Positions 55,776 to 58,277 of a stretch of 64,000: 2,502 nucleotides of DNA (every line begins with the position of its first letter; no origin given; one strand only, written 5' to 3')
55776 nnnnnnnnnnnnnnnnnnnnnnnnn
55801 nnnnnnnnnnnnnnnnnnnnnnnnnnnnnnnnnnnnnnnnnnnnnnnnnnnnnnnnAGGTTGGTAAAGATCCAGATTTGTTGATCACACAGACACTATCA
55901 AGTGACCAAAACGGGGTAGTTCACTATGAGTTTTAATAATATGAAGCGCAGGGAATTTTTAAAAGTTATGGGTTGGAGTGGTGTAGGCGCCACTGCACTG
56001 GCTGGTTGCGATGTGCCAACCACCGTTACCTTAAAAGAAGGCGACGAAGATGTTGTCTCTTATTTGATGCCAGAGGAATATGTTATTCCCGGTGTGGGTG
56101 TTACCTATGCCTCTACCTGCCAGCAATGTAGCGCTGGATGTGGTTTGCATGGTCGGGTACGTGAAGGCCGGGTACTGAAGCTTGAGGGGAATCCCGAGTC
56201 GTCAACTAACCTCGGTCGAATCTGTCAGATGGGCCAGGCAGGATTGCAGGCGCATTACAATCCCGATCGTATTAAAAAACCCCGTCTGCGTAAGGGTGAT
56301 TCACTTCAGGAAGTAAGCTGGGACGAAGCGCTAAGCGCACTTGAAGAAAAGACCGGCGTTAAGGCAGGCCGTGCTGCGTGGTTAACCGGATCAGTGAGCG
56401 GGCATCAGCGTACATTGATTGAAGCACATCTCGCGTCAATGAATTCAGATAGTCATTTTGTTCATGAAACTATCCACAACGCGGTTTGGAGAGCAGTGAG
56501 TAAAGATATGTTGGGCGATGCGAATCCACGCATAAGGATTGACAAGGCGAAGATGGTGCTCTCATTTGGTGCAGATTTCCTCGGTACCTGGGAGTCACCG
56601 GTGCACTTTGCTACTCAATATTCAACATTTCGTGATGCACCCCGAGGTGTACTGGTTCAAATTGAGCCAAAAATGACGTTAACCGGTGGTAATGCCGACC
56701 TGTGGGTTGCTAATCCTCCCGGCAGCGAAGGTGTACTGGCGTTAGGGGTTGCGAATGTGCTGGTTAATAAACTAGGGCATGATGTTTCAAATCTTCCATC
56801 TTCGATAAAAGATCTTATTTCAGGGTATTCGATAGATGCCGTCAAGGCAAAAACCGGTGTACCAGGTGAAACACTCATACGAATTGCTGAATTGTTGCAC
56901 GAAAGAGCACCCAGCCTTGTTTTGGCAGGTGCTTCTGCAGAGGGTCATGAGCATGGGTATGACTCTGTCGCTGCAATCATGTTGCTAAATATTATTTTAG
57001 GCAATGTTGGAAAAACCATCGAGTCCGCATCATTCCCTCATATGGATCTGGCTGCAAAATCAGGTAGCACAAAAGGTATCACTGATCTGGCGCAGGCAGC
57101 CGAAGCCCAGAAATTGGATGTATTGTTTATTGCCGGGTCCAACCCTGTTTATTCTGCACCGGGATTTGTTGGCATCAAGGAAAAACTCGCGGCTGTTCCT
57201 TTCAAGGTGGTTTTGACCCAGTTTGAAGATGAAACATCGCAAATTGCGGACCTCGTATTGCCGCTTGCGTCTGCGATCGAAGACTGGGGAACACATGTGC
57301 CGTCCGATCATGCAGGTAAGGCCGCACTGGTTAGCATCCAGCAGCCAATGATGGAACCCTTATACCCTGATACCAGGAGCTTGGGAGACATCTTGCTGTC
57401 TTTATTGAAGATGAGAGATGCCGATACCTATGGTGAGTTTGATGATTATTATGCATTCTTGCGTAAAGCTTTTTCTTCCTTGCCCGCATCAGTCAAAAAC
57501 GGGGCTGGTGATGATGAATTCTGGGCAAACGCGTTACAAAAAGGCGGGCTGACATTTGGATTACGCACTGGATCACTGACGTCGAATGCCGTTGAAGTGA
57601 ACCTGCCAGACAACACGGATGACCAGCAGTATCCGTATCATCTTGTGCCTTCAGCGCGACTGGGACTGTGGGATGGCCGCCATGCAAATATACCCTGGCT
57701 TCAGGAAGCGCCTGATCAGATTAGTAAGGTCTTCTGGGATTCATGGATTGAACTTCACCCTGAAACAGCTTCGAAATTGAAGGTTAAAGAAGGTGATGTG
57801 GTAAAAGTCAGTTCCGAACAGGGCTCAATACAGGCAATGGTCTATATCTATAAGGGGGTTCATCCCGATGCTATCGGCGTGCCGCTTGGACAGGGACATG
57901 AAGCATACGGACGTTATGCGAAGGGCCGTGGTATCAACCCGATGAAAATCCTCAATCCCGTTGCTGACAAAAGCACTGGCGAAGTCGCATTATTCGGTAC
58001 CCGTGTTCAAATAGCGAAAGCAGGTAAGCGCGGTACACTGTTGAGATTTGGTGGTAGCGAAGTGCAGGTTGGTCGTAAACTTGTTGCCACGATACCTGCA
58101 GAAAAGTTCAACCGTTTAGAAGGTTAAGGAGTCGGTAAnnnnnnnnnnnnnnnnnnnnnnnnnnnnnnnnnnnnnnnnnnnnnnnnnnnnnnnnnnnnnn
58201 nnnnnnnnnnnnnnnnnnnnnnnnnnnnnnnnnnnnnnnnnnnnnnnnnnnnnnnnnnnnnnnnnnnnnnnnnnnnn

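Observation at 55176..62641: Complete Alternative Complex III operon with a split ActB, no actG and no adjacent oxidase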

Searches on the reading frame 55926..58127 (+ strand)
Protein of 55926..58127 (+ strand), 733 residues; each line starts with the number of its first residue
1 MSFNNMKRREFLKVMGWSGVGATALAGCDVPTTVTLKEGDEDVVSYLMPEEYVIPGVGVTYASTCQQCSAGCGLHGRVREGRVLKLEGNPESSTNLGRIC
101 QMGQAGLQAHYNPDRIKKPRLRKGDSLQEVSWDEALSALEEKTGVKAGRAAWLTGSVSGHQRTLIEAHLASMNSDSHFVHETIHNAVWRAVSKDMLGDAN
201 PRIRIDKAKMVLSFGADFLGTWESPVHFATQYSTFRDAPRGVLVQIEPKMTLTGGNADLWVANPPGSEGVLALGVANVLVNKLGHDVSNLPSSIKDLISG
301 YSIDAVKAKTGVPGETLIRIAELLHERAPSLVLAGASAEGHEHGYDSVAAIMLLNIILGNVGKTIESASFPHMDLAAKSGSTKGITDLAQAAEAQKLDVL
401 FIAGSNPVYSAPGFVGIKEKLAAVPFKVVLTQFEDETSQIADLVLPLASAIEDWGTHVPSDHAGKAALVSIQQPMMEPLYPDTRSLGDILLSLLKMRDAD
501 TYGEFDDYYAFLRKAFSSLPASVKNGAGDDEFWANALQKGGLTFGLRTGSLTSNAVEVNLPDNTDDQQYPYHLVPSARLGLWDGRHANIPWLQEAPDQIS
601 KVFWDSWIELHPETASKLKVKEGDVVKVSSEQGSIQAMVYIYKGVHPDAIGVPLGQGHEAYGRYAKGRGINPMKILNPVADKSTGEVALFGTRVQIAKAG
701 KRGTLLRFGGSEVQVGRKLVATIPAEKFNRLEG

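Call 3: search_protein_families(library=pfam, proteins=[window:55926-58127:+])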
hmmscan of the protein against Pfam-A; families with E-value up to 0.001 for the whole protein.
window:55926-58127:+ (733 aa): 3 families
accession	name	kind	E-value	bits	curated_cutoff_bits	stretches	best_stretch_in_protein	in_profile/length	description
PF00384.28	Molybdopterin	-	3.3e-24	86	24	1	115-462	1-325/353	Molybdopterin oxidoreductase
PF01568.27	Molydop_binding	-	7.5e-12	45.7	26.8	1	606-671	30-90/110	Molydopterin dinucleotide binding domain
PF04879.21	Molybdop_Fe4S4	-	6.7e-11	42.4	22.7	1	60-112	3-55/55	Molybdopterin oxidoreductase Fe4S4 domain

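Call 4: search_protein_families(library=ncbifam, proteins=[window:55926-58127:+])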
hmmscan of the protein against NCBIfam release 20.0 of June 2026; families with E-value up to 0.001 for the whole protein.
window:55926-58127:+ (733 aa): 21 families
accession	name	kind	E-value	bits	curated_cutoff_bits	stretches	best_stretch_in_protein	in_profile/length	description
NF041783.2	mnquin_red_QrcB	equivalog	4e-87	293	440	1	59-699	51-695/695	menaquinone reductase molybdopterin-binding-like subunit QrcB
NF012032.0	PRK15488.1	equivalog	4.5e-49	167.1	694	2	5-363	2-357/759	thiosulfate reductase PhsA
TIGR01591.1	Fdh-alpha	equivalog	3.4e-44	151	666.25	2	64-364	2-314/672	formate dehydrogenase subunit alpha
NF041714.1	arsenate_red_ArrA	equivalog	4.8e-43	147.4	1600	3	5-285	2-288/848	arsenate respiratory reductase molybdopterin-containing subunit ArrA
NF047855.1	AssmNtatRedNasC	equivalog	2.6e-38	131.8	1100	4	387-514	400-524/708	assimilatory nitrate reductase catalytic subunit NasC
TIGR02166.1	dmsA_ynfE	subfamily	1.5e-23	82.8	777.7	2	6-364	1-394/794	DMSO/selenate family reductase complex A subunit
TIGR03479.1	DMSO_red_II_alp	subfamily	8.2e-20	70.5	984.75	2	59-286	57-299/913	molybdopterin-dependent oxidoreductase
TIGR01973.1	NuoG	equivalog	3.8e-19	68.9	470.05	1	61-459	215-578/606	NADH-quinone oxidoreductase subunit NuoG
NF005895.0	PRK07860.1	equivalog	4.3e-18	64.7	802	2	59-156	235-333/811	NADH-quinone oxidoreductase subunit G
TIGR01553.1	formate-DH-alph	equivalog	2.4e-16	58.7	814.2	1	6-142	2-135/1009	formate dehydrogenase-N subunit alpha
NF041323.1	Nitr_red_NasA_Halo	equivalog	3.2e-15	55.7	1000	2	67-363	2-307/673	assimilatory nitrate reductase NasA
NF010055.0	PRK13532.1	equivalog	3.9e-15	55.1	904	1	6-171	3-161/830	nitrate reductase catalytic subunit NapA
TIGR01706.1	NAPA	equivalog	2.7e-13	49.1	930.55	1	62-170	44-160/830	periplasmic nitrate reductase subunit alpha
NF041884.1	selenate_YnfF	exception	5.7e-12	44.3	1650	1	59-363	45-393/798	selenate/tellurate reductase subunit YnfF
NF041885.1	selenate_YnfE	exception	7e-12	44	1675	1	7-282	4-294/805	selenate/tellurate reductase subunit YnfE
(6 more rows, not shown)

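Call 11: find_related_loci(query=window:55926-58127:+, collection=genome_contigs, flank=10000)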
Query window:55926-58127:+ (733 aa) in genome_contigs; peptide patterns used: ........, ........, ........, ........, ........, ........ (x = any residue, [..] = any of these).
599 stretches matched a pattern (row limit reached: there are more); 568 encode a relative of the query (tblastn E <= 1e-3); the best 80 are kept; 80 distinct loci.
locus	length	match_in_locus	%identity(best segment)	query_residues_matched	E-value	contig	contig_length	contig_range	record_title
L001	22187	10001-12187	61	4-733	0e+0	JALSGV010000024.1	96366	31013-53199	MAG: Gammaproteobacteria bacterium isolate 354-166_maxbin2_scaf2bin.143 354-166_scaffold_146_c1, whole genome shotgun se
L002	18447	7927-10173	59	1-733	0e+0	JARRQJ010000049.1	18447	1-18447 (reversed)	MAG: Gammaproteobacteria bacterium isolate Spart_199_MAG scaffold_1153, whole genome shotgun sequence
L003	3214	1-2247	58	1-733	0e+0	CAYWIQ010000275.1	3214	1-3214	MAG TPA_asm: uncultured Chromatiaceae bacterium isolate binchicken_co224_249 genome assembly, contig: NODE_41874_length_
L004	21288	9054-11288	55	6-733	0e+0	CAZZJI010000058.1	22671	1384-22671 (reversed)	MAG TPA_asm: uncultured Gammaproteobacteria bacterium isolate SRP128015_co1_131 genome assembly, contig: NODE_2934_lengt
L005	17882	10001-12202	54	6-733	0e+0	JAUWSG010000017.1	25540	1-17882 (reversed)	MAG: Gammaproteobacteria bacterium isolate CSMAG_2548 CSMAG_2548_k127_28190_length_25540_cov_239.7042, whole genome shot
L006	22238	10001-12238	35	6-710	2e-124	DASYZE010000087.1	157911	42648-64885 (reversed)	MAG TPA_asm: Terriglobia bacterium isolate SMAG_U6354 k141_98565, whole genome shotgun sequence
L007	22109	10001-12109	34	6-711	5e-115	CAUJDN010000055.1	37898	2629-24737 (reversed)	MAG: Acidobacteriota bacterium isolate KLAP208 genome assembly, contig: KLAP208_289760, whole genome shotgun sequence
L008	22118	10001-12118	34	6-711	2e-112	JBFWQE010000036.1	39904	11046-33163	MAG: Vicinamibacterales bacterium isolate CA_2019_TPBF_176 NODE_5882_length_39904_cov_6.144053_TPBF, whole genome shotgu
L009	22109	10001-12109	34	6-711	7e-110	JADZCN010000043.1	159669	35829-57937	MAG: Acidobacteria bacterium isolate SJ725 c_000000376912, whole genome shotgun sequence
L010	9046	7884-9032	32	4-361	2e-45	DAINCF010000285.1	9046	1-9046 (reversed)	MAG TPA_asm: Vicinamibacterales bacterium isolate CTOTU39262 NODE_1154_length_9046_cov_7.366255, whole genome shotgun se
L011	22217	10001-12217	33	6-715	1e-105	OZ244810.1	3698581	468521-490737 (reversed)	MAG: Dehalococcoidia bacterium isolate 41c7b0a6-756e-404d-987c-16126d27c4c6 genome assembly, chromosome: 1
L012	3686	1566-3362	24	63-653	2e-31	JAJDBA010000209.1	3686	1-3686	MAG: Nitrospinaceae bacterium isolate OFTM251 OFTM251_208, whole genome shotgun sequence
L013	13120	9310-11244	23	61-652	2e-30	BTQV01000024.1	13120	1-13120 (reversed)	MAG: Thermodesulfobacteriota bacterium BMS9Abin23 DNA, NODE_1546_length_13120, whole genome shotgun sequence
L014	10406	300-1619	27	60-452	1e-29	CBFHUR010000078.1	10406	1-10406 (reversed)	MAG: Candidatus Binatia bacterium isolate Co_bin_149_indstr genome assembly, contig: Co_bin_149_indstr_c79, whole genome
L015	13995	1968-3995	23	62-704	1e-29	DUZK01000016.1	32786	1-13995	MAG TPA_asm: Deltaproteobacteria bacterium isolate MAG_15370_dsfb_81 Ga0180009_10001166, whole genome shotgun sequence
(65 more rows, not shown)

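Call 12: find_encoding_contigs(protein=window:55926-58127:+, flank=10000, max_places=6)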
Protein window:55926-58127:+ (733 aa): no gene with exactly this product is on record in the collection.

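Call 14: find_homologous_proteins(query=window:55926-58127:+, max_evalue=1e-20)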
Query window:55926-58127:+ (733 aa): 3219 proteins with E <= 1e-20 among 8000 candidates; the best 120 are listed.
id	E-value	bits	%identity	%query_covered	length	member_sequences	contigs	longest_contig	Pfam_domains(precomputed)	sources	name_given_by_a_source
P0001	0.0e+0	1655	100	99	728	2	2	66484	PF00384.28,PF01568.28,PF04879.22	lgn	-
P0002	0.0e+0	1097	64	100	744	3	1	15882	PF00384.28,PF01568.28,PF04879.22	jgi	jgi:anaerobic selenocysteine-containing dehydrogenase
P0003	0.0e+0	1094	63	100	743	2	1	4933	PF00384.28,PF01568.28,PF04879.22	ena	-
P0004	0.0e+0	1077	64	100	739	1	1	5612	PF00384.28,PF01568.28,PF04879.22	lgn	-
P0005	0.0e+0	1072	62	100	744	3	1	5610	PF00384.28,PF01568.28,PF04879.22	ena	-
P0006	0.0e+0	1061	60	100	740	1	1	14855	PF00384.28,PF01568.28,PF04879.22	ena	-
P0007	0.0e+0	1058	63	100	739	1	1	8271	PF00384.28,PF01568.28,PF04879.22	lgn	-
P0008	0.0e+0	1045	61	100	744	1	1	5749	PF00384.28,PF01568.28,PF04879.22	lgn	-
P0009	0.0e+0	1044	61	100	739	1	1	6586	PF00384.28,PF01568.28,PF04879.22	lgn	-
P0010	0.0e+0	1043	61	100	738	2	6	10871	PF00384.28,PF01568.28,PF04879.22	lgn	-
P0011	0.0e+0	1038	61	100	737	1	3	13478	PF00384.28,PF01568.28,PF04879.22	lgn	-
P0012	0.0e+0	1037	61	100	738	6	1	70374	PF00384.28,PF01568.28,PF04879.22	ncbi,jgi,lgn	-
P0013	0.0e+0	1036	60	100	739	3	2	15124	PF00384.28,PF01568.28,PF04879.22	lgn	-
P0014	0.0e+0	1036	61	100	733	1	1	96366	PF00384.28,PF01568.28,PF04879.22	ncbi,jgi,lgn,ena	-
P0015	0.0e+0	1033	61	100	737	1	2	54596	PF00384.28,PF01568.28,PF04879.22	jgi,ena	-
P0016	0.0e+0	1033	61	100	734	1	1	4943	PF00384.28,PF01568.28,PF04879.22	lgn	-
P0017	0.0e+0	1032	62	100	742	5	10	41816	PF00384.28,PF01568.28,PF04879.22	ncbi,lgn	ncbi:MAG: molybdopterin-containing oxidoreductase family protein [Pseudomonadota bacterium]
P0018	0.0e+0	1031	62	100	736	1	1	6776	PF00384.28,PF01568.28,PF04879.22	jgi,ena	-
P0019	0.0e+0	1031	62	100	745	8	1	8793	PF00384.28,PF01568.28,PF04879.22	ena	-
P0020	0.0e+0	1031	60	100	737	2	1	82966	PF00384.28,PF01568.28,PF04879.22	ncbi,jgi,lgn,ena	-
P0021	0.0e+0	1030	63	98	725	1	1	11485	PF00384.28,PF01568.28,PF04879.22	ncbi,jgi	-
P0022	0.0e+0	1029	61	100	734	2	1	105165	PF00384.28,PF01568.28,PF04879.22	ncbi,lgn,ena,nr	ncbi:MAG TPA: molybdopterin dinucleotide-binding protein [Gammaproteobacteria bacterium]|nr:molybdop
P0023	0.0e+0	1029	62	99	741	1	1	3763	PF00384.28,PF01568.28,PF04879.22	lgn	-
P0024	0.0e+0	1028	61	100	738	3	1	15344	PF00384.28,PF01568.28,PF04879.22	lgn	-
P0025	0.0e+0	1028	60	100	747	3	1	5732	PF00384.28,PF01568.28,PF04879.22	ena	-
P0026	0.0e+0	1028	61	100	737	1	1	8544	PF00384.28,PF01568.28,PF04879.22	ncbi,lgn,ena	-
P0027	0.0e+0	1027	61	100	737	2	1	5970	PF00384.28,PF01568.28,PF04879.22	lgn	-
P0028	0.0e+0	1027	60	100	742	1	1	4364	PF00384.28,PF01568.28,PF04879.22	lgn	-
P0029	0.0e+0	1027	61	100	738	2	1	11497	PF00384.28,PF01568.28,PF04879.22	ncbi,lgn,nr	ncbi:MAG TPA: molybdopterin dinucleotide-binding protein [Gammaproteobacteria bacterium]|nr:molybdop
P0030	0.0e+0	1026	62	100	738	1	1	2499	PF00384.28,PF01568.28,PF04879.22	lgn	-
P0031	0.0e+0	1025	61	100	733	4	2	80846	PF00384.28,PF01568.28,PF04879.22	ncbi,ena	-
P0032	0.0e+0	1025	60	100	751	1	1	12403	PF00384.28,PF01568.28,PF04879.22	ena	-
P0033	0.0e+0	1025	62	100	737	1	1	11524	PF00384.28,PF01568.28,PF04879.22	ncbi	-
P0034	0.0e+0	1024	63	98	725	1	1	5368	PF00384.28,PF01568.28,PF04879.22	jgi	-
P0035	0.0e+0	1023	59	100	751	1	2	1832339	PF00384.28,PF01568.28,PF04879.22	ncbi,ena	-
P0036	0.0e+0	1022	61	100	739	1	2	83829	PF00384.28,PF01568.28,PF04879.22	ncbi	-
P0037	0.0e+0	1021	61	100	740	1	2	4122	PF00384.28,PF01568.28,PF04879.22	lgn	-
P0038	0.0e+0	1020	62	100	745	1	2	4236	PF00384.28,PF01568.28,PF04879.22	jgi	-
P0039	0.0e+0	1020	60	100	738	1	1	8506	PF00384.28,PF01568.28,PF04879.22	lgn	-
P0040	0.0e+0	1019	62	100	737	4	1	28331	PF00384.28,PF01568.28,PF04879.22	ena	-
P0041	0.0e+0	1019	61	100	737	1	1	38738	PF00384.28,PF01568.28,PF04879.22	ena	-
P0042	0.0e+0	1018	59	100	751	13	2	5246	PF00384.28,PF01568.28,PF04879.22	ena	-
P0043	0.0e+0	1017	59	100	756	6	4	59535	PF00384.28,PF01568.28,PF04879.22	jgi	jgi:anaerobic selenocysteine-containing dehydrogenase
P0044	0.0e+0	1017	62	98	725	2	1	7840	PF00384.28,PF01568.28,PF04879.22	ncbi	-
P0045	0.0e+0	1017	59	100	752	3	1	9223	PF00384.28,PF01568.28,PF04879.22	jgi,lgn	-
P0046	0.0e+0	1015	61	100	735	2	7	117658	PF00384.28,PF01568.28,PF04879.22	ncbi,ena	-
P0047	0.0e+0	1015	59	100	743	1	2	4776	PF00384.28,PF01568.28,PF04879.22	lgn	-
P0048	0.0e+0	1015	60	100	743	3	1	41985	PF10518.15,PF00384.28,PF01568.28,PF04879.22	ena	-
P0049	0.0e+0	1014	61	100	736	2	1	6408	PF00384.28,PF01568.28,PF04879.22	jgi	-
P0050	0.0e+0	1014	59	100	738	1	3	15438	PF00384.28,PF01568.28,PF04879.22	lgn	-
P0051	0.0e+0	1013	60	100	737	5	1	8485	PF00384.28,PF01568.28,PF04879.22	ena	-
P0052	0.0e+0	1012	62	100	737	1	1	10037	PF00384.28,PF01568.28,PF04879.22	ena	-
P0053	0.0e+0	1012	59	100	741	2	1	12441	PF00384.28,PF01568.28,PF04879.22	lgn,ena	-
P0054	0.0e+0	1011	60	100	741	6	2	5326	PF00384.28,PF01568.28,PF04879.22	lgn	-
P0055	0.0e+0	1011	59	100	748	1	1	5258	PF10518.15,PF00384.28,PF01568.28,PF04879.22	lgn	-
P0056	1.8e-298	1010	61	100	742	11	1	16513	PF00384.28,PF01568.28,PF04879.22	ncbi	-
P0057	1.9e-298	1010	61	100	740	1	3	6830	PF00384.28,PF01568.28,PF04879.22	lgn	-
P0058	1.9e-298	1010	61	100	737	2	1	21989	PF00384.28,PF01568.28,PF04879.22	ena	-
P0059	3.4e-298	1009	62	98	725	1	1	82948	PF00384.28,PF01568.28,PF04879.22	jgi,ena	-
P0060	9.4e-298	1008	61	100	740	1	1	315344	PF00384.28,PF01568.28,PF04879.22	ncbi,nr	ncbi:MAG: molybdopterin-dependent oxidoreductase [Gammaproteobacteria bacterium]|nr:molybdopterin-de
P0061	9.4e-298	1008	59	100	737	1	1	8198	PF00384.28,PF01568.28,PF04879.22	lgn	-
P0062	1.2e-297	1007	58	100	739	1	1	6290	PF00384.28,PF01568.28,PF04879.22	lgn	-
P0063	1.6e-297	1007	60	100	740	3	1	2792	PF00384.28,PF01568.28,PF04879.22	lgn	-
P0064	2.4e-297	1006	59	100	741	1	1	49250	PF00384.28,PF01568.28,PF04879.22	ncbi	-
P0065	5.0e-297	1005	60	100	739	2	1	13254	PF00384.28,PF01568.28,PF04879.22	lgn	-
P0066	5.5e-297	1005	59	100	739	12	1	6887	PF00384.28,PF01568.28,PF04879.22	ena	-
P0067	6.3e-297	1005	60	100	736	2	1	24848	PF00384.28,PF01568.28,PF04879.22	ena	-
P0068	1.4e-296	1004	61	98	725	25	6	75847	PF00384.28,PF01568.28,PF04879.22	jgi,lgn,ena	-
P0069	2.1e-296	1003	60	100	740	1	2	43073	PF00384.28,PF01568.28,PF04879.22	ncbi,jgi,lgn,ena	-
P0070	3.0e-296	1003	58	100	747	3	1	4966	PF00384.28,PF01568.28,PF04879.22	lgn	-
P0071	4.0e-296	1002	58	100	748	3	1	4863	PF00384.28,PF01568.28,PF04879.22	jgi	-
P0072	6.9e-296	1002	60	100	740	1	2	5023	PF00384.28,PF01568.28,PF04879.22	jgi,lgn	jgi:anaerobic selenocysteine-containing dehydrogenase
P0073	9.7e-296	1001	58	100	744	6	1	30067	PF00384.28,PF01568.28,PF04879.22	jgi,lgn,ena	-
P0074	1.3e-295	1001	60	100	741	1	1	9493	PF00384.28,PF01568.28,PF04879.22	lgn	-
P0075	2.5e-295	1000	58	100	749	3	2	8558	PF00384.28,PF01568.28,PF04879.22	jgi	jgi:anaerobic selenocysteine-containing dehydrogenase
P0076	3.7e-295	999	60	100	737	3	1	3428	PF00384.28,PF01568.28,PF04879.22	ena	-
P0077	1.3e-294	997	58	100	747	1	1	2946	PF00384.28,PF01568.28,PF04879.22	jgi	jgi:molybdopterin-containing oxidoreductase family iron-sulfur binding subunit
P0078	1.6e-294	997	60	98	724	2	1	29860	PF00384.28,PF01568.28,PF04879.22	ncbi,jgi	-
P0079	1.9e-294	997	60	100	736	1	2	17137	PF00384.28,PF01568.28,PF04879.22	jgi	-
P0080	3.4e-294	996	60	100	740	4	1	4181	PF00384.28,PF01568.28,PF04879.22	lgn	-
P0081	6.3e-294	995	60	99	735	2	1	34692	PF00384.28,PF01568.28,PF04879.22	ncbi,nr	ncbi:MAG: molybdopterin-dependent oxidoreductase [Gammaproteobacteria bacterium]|nr:molybdopterin-de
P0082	7.0e-294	995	60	100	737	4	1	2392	PF00384.28,PF01568.28,PF04879.22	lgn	-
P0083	8.9e-293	991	59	100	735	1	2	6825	PF00384.28,PF01568.28,PF04879.22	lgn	-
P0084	1.2e-292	991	60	100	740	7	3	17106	PF00384.28,PF01568.28,PF04879.22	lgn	-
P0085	1.6e-292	991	59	100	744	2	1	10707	PF00384.28,PF01568.28,PF04879.22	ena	-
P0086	2.1e-292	990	59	100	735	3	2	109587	PF00384.28,PF01568.28,PF04879.22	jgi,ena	-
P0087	3.0e-292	990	57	100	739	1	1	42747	PF00384.28,PF01568.28,PF04879.22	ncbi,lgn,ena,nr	ncbi:MAG TPA: molybdopterin dinucleotide-binding protein [Gammaproteobacteria bacterium]|nr:molybdop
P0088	4.0e-292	989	58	100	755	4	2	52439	PF00384.28,PF01568.28,PF04879.22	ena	-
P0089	6.2e-292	989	60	98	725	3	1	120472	PF00384.28,PF01568.28,PF04879.22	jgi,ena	-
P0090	7.1e-292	988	58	100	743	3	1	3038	PF00384.28,PF01568.28,PF04879.22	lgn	-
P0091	1.1e-291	988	58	100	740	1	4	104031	PF00384.28,PF01568.28,PF04879.22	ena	-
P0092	2.6e-291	987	58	100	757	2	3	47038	PF00384.28,PF01568.28,PF04879.22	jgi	jgi:anaerobic selenocysteine-containing dehydrogenase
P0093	5.3e-291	985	58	100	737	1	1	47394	PF00384.28,PF01568.28,PF04879.22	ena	-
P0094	7.2e-291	985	58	100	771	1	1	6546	PF00384.28,PF01568.28,PF04879.22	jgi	jgi:anaerobic selenocysteine-containing dehydrogenase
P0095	1.0e-290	985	59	100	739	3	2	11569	PF00384.28,PF01568.28,PF04879.22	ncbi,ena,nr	ncbi:MAG TPA: molybdopterin-dependent oxidoreductase [Gammaproteobacteria bacterium]|nr:molybdopteri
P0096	1.2e-290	984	60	100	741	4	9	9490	PF00384.28,PF01568.28,PF04879.22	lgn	-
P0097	2.1e-290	984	59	100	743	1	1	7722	PF00384.28,PF01568.28,PF04879.22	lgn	-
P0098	2.2e-290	983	59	100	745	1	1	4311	PF00384.28,PF01568.28,PF04879.22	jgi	-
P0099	2.9e-290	983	58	99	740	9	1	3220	PF00384.28,PF01568.28,PF04879.22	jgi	jgi:molybdopterin-containing oxidoreductase family iron-sulfur binding subunit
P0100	9.2e-290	981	59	100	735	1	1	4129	PF00384.28,PF01568.28,PF04879.22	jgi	-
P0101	1.4e-289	981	59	100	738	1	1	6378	PF00384.28,PF01568.28,PF04879.22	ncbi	-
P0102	2.7e-289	980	57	100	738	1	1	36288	PF00384.28,PF01568.28,PF04879.22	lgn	-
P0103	5.2e-289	979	59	100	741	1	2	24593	PF00384.28,PF01568.28,PF04879.22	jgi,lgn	-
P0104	7.0e-289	978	57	100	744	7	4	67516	PF00384.28,PF01568.28,PF04879.22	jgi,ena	-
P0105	1.1e-288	978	59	100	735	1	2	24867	PF00384.28,PF01568.28,PF04879.22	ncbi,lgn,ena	ncbi:MAG: molybdopterin-dependent oxidoreductase [Pseudomonadota bacterium]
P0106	6.2e-288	975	58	100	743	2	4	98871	PF00384.28,PF01568.28,PF04879.22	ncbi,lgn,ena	-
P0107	7.1e-288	975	58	98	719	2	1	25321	PF00384.28,PF01568.28,PF04879.22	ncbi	ncbi:MAG: molybdopterin-dependent oxidoreductase, partial [Pseudomonadota bacterium]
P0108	7.6e-288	975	58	100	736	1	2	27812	PF00384.28,PF01568.28,PF04879.22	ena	-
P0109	1.4e-287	974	59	100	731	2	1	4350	PF00384.28,PF01568.28,PF04879.22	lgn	-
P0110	1.8e-287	974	58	100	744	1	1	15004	PF00384.28,PF01568.28,PF04879.22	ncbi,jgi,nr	ncbi:MAG: molybdopterin-dependent oxidoreductase [Gammaproteobacteria bacterium]|nr:molybdopterin-de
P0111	4.6e-287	973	58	100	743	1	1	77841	PF00384.28,PF01568.28,PF04879.22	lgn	-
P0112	1.1e-286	971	58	100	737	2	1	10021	PF00384.28,PF01568.28,PF04879.22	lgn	-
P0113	3.3e-286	970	57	100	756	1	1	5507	PF00384.28,PF01568.28,PF04879.22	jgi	jgi:anaerobic selenocysteine-containing dehydrogenase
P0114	3.6e-286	970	59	100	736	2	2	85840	PF00384.28,PF01568.28,PF04879.22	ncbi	-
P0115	5.3e-286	969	58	100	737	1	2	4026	PF00384.28,PF01568.28,PF04879.22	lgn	-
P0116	8.0e-286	968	59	99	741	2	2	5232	PF00384.28,PF01568.28,PF04879.22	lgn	-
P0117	1.0e-285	968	59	100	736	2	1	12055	PF00384.28,PF01568.28,PF04879.22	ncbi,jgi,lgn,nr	ncbi:MAG: molybdopterin-dependent oxidoreductase [Gammaproteobacteria bacterium]|nr:molybdopterin-de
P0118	1.0e-285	968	58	100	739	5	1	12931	PF00384.28,PF01568.28,PF04879.22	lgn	-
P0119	1.2e-285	968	59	100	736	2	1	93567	PF00384.28,PF01568.28,PF04879.22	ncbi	-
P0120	1.9e-285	967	58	100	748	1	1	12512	PF00384.28,PF01568.28,PF04879.22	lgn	-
